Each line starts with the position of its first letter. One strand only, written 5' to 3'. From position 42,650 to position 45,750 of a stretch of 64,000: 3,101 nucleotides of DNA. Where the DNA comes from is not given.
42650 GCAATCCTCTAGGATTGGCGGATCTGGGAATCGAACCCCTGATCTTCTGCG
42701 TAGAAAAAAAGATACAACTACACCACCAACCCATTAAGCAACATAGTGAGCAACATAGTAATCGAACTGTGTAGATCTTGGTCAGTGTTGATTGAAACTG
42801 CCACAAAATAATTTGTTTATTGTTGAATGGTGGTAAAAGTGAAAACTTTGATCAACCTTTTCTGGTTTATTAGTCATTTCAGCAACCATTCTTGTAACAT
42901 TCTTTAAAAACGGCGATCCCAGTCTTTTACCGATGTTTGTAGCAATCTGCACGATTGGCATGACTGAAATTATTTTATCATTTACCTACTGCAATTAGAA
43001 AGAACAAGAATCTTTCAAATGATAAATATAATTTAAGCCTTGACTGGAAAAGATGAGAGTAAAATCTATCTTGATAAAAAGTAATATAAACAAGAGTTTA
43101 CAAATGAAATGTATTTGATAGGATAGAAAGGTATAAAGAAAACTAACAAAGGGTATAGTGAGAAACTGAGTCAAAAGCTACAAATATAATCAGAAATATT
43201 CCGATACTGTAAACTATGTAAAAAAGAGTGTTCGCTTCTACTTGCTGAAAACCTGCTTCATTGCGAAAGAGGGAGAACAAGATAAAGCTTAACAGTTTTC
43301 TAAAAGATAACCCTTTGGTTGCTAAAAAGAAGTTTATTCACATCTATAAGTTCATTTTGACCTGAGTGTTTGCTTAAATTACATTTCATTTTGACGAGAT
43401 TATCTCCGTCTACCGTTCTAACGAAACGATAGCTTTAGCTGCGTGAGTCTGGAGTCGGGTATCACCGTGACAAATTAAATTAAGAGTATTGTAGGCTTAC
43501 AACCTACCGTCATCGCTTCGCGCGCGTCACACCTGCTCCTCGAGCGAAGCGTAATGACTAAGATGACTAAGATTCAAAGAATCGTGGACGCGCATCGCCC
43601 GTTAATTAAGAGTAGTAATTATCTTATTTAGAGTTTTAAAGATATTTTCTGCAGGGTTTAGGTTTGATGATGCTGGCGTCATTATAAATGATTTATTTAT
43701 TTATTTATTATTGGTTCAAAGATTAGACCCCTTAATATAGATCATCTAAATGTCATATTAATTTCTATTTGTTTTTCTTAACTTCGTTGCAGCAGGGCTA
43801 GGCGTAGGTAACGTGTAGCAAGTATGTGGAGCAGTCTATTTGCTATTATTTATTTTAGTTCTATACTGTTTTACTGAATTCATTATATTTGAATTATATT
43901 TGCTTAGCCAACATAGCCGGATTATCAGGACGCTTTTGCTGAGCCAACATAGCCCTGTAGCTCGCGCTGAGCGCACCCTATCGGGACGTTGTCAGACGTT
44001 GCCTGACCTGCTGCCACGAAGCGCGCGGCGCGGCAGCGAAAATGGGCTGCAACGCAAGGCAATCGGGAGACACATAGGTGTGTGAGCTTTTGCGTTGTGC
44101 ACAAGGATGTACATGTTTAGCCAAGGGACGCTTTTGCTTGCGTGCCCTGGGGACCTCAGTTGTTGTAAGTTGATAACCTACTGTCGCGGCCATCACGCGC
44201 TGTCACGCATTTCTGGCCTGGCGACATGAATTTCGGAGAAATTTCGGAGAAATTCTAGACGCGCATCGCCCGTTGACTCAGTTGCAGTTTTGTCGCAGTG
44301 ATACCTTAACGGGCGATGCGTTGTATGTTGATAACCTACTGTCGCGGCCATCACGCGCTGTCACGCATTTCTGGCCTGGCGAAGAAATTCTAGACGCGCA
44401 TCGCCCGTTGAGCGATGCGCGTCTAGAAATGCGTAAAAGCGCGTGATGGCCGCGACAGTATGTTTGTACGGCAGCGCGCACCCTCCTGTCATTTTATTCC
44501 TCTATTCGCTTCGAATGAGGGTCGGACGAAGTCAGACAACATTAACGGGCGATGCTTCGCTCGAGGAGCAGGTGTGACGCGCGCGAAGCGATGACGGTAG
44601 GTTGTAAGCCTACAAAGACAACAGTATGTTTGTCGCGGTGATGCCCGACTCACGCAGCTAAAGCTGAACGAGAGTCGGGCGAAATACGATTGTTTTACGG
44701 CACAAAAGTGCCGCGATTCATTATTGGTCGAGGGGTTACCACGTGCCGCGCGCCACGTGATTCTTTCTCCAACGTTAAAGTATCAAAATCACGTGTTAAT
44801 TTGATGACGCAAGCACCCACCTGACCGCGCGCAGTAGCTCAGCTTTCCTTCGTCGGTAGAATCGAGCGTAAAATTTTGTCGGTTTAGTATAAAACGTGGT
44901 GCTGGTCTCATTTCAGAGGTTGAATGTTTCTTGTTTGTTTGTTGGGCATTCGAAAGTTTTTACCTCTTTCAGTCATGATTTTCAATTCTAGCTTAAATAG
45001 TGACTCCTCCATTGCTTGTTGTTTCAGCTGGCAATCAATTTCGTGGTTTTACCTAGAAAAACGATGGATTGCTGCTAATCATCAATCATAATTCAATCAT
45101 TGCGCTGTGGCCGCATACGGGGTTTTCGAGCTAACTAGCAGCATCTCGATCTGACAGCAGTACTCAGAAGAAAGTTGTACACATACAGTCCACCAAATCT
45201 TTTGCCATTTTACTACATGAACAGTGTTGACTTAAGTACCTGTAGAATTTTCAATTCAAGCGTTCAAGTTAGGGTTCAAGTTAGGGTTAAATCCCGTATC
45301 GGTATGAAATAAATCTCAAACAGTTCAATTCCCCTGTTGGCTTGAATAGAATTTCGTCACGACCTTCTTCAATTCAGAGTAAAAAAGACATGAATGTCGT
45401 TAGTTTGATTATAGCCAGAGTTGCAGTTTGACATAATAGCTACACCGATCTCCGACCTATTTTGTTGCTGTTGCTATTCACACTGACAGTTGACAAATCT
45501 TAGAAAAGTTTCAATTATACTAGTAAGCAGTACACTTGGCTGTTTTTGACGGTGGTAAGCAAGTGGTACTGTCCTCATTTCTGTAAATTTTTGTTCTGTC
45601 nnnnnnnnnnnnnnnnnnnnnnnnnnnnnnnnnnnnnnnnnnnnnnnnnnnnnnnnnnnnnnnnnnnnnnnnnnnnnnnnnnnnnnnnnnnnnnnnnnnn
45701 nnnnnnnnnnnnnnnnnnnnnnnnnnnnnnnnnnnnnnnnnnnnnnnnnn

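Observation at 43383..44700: Foldback-type element family (arms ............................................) present twice, once nucleating the palindrome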

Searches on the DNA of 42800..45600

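Call 25: search_rna_families(source=window, start=42800, end=45600, threshold=evalue, max_evalue=1)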
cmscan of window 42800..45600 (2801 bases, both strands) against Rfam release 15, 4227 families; matches with E-value up to 1: 0.
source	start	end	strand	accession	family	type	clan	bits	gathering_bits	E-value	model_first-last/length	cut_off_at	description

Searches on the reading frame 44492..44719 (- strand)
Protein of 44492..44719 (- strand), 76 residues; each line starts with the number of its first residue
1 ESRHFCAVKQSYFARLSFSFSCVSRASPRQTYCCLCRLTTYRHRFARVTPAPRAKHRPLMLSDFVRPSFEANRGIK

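Call 42: search_protein_representatives(protein=window:44492-44719:-)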
Query: 76 residues. Proteins with E-value up to 0.001 (for the whole library): 14; up to 1e-10: 0; up to 1e-30: 0. The best 14 are listed.
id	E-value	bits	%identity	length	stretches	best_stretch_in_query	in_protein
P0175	7.4e-08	48.7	43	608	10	27-60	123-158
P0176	2.0e-06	44.2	72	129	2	28-56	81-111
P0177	4.1e-06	43.2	57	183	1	27-70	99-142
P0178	4.4e-05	39.9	68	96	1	34-67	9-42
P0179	1.2e-04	38.6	67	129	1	23-55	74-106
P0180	2.7e-04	37.4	53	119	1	25-69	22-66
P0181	3.4e-04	37.1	57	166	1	27-68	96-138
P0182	5.9e-04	36.4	60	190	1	33-73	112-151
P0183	6.1e-04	36.3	66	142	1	33-68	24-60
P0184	6.5e-04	36.2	55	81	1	30-69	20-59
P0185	7.6e-04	36.0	59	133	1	28-68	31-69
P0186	8.2e-04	35.9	74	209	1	24-57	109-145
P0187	8.4e-04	35.9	47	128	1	8-59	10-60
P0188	8.7e-04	35.8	61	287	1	36-73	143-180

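Call 44: find_encoding_contigs(protein=P0186, flank=10000, max_places=10)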
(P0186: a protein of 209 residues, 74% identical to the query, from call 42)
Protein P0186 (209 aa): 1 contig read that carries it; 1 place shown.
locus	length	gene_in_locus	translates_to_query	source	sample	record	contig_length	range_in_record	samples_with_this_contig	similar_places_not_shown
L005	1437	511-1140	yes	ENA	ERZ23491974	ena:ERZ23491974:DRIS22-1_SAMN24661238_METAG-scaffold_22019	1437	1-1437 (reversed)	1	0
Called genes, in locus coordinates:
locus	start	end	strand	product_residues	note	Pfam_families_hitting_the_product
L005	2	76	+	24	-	?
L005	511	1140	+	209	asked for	-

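Call 46: list_cluster_members(proteins=[P0176, P0177, P0178, P0179, P0180, P0181, P0182, P0183, P0184, P0185])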
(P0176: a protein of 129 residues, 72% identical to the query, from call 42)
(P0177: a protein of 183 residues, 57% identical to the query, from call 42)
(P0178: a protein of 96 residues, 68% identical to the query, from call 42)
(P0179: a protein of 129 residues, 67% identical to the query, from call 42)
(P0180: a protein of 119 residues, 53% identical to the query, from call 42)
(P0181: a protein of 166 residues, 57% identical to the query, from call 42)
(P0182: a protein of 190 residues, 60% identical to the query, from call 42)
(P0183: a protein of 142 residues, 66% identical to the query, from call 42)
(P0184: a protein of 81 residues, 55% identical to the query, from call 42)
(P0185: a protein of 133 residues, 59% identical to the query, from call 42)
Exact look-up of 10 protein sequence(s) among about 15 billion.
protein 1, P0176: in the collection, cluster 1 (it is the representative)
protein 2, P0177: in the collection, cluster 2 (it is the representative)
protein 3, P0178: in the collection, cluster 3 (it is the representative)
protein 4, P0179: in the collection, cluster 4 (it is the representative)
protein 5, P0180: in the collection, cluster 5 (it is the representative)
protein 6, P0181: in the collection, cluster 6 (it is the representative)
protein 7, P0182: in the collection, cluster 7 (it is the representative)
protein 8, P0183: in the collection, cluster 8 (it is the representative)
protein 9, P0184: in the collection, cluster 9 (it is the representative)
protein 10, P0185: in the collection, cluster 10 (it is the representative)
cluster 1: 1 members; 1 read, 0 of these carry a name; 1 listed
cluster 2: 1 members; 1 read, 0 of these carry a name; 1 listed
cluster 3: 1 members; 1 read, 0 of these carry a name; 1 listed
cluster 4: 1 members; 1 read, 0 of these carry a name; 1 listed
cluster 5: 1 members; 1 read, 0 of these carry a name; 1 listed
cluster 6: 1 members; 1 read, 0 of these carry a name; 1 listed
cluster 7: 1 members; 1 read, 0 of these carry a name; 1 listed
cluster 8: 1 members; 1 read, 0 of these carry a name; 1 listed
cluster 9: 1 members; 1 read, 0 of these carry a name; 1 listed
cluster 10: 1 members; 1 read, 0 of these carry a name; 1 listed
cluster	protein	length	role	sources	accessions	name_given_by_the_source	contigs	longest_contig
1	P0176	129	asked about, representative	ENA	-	-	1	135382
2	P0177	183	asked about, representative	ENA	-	-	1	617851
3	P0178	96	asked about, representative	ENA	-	-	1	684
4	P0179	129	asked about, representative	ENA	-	-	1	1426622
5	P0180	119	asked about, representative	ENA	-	-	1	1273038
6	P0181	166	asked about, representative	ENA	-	-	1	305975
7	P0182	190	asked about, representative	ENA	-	-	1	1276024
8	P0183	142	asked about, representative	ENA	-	-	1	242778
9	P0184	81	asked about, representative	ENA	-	-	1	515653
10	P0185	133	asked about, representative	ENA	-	-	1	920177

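Call 47: find_encoding_contigs(protein=P0176, flank=10000, max_places=3)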
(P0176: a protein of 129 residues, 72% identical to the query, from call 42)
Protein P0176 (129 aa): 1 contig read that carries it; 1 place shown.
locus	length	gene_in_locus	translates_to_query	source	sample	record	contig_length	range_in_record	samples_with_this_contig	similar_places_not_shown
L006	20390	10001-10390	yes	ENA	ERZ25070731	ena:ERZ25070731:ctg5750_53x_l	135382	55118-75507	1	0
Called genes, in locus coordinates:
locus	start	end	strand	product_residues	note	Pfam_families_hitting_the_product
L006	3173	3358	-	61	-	-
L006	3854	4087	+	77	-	-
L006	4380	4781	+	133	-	PF00019:TGF_beta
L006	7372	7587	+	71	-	-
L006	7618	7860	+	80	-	-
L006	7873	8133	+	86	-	-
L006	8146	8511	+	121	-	-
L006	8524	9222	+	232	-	-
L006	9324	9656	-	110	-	-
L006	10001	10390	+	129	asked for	-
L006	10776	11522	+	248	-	-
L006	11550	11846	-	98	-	-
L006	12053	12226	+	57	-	-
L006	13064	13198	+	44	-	-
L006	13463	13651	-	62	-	-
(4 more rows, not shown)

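Call 48: find_encoding_contigs(protein=P0177, flank=10000, max_places=3)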
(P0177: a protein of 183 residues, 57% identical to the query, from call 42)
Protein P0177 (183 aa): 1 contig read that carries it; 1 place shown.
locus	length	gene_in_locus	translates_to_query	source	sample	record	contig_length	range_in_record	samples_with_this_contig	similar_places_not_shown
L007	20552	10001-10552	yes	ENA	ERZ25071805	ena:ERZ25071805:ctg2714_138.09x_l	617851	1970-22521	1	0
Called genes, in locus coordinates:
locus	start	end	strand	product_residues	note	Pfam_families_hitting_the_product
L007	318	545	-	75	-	-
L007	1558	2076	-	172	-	-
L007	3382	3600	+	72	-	-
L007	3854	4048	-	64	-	-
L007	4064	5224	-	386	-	-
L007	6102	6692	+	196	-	-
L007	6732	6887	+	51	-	-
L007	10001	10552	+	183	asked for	-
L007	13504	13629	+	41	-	-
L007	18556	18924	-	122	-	PF01569:PAP2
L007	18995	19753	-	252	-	PF01569:PAP2 (weak)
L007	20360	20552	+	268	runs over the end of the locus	-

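Call 49: find_encoding_contigs(protein=P0179, flank=10000, max_places=3)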
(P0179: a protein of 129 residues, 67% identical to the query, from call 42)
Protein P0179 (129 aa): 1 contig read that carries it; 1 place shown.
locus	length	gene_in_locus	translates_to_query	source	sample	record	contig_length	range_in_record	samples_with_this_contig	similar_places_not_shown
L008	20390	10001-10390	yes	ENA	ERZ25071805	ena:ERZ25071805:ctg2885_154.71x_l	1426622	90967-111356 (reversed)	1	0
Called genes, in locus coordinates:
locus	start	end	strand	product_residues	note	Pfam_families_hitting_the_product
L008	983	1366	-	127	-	PF00530:SRCR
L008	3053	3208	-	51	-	-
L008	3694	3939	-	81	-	-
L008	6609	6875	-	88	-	-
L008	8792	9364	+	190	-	-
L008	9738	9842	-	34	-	-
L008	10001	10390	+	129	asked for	-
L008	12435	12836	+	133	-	-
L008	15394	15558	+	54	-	-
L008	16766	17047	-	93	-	-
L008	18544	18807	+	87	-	-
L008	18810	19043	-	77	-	-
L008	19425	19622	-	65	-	-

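Call 50: find_encoding_contigs(protein=P0180, flank=10000, max_places=3)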
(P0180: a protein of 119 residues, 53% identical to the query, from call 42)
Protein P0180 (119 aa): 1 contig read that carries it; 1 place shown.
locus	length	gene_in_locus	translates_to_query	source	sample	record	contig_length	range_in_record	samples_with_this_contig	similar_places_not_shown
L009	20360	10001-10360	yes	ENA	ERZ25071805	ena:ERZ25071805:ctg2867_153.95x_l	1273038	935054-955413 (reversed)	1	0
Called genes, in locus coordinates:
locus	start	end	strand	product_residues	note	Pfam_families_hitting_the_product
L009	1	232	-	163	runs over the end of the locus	PF10601:zf-LITAF-like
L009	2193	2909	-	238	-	PF00001:7tm_1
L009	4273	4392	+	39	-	-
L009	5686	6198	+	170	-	-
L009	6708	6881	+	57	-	-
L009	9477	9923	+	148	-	-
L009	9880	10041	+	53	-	-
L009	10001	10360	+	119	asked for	-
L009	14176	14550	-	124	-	-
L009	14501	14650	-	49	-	-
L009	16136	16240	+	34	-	-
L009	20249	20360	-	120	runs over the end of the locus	-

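Call 62: find_encoding_contigs(protein=P0182, flank=10000, max_places=3)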
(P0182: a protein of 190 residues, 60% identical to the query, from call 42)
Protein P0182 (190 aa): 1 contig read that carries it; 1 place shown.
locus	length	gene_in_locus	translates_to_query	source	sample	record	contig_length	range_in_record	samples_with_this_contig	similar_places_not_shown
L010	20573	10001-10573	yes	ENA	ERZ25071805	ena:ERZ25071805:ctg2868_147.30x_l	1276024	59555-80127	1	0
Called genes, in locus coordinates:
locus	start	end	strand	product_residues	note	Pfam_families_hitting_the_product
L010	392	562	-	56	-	PF21505:RPN2_N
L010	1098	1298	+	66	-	-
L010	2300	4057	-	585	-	PF00078:RVT_1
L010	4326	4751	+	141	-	-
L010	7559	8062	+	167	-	-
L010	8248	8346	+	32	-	-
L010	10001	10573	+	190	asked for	-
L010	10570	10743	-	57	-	-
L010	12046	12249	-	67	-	PF17855:MCM_lid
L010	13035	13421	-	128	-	PF00493:MCM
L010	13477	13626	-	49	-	PF00493:MCM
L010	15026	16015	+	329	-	PF00001:7tm_1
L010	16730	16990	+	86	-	-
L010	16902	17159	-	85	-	-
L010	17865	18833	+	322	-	-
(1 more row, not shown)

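Call 63: find_encoding_contigs(protein=P0185, flank=10000, max_places=3)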
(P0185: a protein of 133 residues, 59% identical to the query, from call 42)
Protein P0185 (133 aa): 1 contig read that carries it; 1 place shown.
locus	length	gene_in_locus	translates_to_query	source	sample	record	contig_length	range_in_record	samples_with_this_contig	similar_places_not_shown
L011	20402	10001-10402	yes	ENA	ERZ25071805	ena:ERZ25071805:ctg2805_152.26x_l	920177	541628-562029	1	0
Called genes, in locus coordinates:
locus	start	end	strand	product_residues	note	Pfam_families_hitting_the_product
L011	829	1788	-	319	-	-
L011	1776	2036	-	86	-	-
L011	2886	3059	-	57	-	-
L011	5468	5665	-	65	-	-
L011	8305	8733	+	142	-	-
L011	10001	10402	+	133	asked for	-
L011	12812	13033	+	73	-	-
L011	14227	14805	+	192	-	-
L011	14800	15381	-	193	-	-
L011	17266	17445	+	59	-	-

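Call 64: find_encoding_contigs(protein=P0184, flank=10000, max_places=3)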
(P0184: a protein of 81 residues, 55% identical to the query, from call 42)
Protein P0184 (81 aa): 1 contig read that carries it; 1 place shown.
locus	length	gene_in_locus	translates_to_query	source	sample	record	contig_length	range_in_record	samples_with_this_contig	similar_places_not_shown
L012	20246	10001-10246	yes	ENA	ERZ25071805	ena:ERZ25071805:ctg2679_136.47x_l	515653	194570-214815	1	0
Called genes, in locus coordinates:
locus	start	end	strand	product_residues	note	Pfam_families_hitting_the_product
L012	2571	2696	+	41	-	-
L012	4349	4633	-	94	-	-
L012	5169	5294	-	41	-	-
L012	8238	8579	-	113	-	-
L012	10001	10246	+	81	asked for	-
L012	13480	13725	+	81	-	-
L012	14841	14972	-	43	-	-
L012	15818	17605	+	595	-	PF13532:2OG-FeII_Oxy_2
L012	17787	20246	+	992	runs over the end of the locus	PF14529:Exo_endo_phos_2 (weak), PF00078:RVT_1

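Call 75: find_encoding_contigs(protein=P0178, flank=10000, max_places=3)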
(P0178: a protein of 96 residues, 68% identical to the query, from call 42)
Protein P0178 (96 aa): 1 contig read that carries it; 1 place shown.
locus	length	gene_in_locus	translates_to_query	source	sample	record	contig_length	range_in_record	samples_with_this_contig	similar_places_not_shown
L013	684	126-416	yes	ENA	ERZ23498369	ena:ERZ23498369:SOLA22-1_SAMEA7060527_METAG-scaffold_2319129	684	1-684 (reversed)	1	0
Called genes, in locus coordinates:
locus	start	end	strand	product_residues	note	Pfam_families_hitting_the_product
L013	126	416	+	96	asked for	-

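Call 76: find_encoding_contigs(protein=P0183, flank=10000, max_places=3)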
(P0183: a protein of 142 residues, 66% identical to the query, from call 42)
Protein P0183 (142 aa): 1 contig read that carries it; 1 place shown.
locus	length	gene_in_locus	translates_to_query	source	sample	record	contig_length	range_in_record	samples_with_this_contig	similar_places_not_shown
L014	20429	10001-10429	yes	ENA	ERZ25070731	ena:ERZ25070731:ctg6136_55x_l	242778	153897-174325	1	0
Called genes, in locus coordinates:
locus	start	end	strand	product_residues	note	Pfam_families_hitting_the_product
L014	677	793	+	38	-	-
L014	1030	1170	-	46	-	-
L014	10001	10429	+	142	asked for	-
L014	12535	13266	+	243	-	-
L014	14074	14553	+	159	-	-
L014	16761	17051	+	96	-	-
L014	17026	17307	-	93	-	-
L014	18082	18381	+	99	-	-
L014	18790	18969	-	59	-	-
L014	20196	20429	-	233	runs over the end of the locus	-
